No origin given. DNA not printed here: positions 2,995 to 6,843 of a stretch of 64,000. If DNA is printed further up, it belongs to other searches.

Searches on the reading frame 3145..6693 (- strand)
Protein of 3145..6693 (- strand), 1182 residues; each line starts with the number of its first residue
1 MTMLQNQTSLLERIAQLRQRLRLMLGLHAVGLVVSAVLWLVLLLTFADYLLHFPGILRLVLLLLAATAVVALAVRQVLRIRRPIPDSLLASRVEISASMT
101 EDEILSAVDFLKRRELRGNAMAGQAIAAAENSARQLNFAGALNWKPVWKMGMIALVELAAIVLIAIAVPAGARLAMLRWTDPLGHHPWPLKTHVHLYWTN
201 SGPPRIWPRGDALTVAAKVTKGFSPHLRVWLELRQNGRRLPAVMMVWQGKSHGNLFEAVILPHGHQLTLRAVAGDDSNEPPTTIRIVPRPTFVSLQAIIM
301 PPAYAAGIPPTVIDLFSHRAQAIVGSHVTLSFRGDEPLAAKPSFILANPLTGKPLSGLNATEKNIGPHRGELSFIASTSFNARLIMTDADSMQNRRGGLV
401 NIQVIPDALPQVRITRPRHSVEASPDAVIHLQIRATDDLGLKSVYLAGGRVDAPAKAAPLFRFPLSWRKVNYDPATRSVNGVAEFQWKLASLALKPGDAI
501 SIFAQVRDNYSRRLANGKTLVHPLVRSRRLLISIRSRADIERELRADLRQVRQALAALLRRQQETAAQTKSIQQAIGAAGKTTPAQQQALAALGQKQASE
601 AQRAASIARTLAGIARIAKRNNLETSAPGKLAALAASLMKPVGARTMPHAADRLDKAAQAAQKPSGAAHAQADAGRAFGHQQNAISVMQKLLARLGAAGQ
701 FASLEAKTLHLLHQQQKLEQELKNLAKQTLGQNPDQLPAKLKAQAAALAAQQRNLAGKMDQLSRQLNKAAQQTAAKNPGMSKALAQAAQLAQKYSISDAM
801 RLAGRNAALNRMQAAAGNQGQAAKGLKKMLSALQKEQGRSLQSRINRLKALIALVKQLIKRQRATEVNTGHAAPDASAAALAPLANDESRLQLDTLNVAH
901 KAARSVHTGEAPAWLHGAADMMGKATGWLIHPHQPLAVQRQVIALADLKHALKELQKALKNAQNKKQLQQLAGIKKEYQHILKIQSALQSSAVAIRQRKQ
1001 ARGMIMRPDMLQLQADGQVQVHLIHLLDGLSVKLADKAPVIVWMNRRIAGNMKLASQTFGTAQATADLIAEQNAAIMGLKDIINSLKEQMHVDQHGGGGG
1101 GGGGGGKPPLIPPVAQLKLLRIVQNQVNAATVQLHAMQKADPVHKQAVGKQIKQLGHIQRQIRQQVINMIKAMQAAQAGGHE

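Call 41: search_protein_families(library=pfam, proteins=[window:3145-6693:-], max_evalue=0.001)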
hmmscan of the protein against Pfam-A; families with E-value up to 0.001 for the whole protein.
window:3145-6693:- (1182 aa): 1 family
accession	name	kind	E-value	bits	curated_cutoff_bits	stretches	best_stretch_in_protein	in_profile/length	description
PF13779.11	DUF4175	-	3.4e-06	25.8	27.3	1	293-464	184-337/825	Domain of unknown function (DUF4175)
